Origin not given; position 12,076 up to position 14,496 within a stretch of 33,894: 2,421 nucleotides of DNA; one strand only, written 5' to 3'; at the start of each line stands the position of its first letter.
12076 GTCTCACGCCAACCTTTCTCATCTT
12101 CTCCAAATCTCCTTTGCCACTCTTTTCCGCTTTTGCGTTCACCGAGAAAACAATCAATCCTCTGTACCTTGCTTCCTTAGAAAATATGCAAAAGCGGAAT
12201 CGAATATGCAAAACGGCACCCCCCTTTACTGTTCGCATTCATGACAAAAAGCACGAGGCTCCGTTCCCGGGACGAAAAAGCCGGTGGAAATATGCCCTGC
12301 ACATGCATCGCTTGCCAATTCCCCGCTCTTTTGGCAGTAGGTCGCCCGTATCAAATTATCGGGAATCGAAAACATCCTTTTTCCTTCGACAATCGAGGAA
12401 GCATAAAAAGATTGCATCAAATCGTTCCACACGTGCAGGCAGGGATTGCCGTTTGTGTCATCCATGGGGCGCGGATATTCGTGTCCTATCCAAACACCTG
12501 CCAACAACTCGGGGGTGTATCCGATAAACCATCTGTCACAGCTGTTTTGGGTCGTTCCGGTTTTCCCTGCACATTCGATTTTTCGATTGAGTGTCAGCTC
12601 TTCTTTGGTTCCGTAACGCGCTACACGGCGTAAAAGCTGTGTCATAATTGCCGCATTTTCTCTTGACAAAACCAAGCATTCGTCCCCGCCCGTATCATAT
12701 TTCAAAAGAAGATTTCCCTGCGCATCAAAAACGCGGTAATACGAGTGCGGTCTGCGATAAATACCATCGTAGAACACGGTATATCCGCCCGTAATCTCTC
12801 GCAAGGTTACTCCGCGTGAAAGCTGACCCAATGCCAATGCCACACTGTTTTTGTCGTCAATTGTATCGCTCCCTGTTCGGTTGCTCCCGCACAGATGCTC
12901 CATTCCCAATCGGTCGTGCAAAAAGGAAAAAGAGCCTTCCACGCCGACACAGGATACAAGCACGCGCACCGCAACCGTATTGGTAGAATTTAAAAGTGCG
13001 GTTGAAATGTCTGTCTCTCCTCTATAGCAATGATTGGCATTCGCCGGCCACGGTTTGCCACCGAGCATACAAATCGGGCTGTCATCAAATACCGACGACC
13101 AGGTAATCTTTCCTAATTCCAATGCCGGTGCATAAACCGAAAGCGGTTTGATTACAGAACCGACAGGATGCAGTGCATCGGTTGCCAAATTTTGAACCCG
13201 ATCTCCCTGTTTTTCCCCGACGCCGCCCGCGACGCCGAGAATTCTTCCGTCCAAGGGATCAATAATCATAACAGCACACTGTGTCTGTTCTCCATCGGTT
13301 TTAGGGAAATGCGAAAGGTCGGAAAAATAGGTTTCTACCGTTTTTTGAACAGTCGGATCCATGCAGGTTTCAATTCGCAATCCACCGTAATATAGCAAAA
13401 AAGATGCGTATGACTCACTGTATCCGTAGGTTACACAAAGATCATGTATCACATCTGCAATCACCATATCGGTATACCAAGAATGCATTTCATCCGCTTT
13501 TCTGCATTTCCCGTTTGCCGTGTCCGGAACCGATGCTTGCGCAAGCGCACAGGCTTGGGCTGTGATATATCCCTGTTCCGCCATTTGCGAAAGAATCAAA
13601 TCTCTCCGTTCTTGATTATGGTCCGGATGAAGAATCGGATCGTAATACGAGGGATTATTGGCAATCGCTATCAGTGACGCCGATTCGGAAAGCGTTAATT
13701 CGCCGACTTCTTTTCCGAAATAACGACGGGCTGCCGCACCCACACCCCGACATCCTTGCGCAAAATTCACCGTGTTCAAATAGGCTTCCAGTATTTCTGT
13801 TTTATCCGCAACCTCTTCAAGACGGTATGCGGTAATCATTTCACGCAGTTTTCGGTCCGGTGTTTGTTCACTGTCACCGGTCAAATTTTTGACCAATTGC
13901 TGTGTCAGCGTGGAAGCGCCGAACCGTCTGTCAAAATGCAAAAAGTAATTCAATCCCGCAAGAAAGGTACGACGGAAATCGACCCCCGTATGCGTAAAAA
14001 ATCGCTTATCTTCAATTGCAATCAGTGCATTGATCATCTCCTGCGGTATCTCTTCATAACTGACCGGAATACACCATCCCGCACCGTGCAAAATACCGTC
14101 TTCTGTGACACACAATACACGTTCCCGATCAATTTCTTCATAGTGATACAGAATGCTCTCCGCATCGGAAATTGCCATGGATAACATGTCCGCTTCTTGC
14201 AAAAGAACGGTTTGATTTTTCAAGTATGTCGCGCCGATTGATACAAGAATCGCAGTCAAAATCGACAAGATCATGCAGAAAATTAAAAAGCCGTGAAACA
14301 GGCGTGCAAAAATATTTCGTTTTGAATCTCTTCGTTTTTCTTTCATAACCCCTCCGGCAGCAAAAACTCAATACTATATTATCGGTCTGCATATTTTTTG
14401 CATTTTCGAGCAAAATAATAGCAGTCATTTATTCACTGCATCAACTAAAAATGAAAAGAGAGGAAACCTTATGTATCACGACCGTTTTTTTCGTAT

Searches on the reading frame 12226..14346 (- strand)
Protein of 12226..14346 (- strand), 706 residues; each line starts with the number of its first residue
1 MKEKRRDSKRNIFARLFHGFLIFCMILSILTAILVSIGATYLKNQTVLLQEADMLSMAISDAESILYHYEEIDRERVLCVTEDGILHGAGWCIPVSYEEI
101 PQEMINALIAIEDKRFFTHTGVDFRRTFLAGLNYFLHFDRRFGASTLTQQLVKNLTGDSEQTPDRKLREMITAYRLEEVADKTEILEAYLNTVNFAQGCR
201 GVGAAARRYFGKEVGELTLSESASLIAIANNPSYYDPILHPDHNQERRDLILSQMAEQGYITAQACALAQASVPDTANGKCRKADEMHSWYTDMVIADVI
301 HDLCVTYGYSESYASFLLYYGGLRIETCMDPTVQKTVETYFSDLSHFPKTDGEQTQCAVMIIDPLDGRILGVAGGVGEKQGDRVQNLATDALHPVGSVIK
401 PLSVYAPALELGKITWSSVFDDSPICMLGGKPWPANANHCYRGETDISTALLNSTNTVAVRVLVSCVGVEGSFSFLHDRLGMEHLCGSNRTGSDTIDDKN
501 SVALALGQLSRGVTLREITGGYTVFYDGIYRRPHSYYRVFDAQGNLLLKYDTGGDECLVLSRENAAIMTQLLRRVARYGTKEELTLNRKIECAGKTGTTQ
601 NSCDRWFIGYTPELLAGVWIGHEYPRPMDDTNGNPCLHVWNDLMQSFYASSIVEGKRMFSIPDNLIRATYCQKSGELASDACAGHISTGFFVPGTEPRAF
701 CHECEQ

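Call 4: search_protein_families(library=pfam, proteins=[window:12226-14346:-], max_evalue=0.01)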
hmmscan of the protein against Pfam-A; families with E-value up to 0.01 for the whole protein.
window:12226-14346:- (706 aa): 2 families
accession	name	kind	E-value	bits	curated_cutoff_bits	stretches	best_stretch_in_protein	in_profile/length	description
PF00912.28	Transgly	-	1.1e-56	191.6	27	1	94-255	16-177/178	Transglycosylase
PF00905.27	Transpeptidase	-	1.3e-17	64.5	22.1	1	358-613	2-267/299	Penicillin binding protein transpeptidase domain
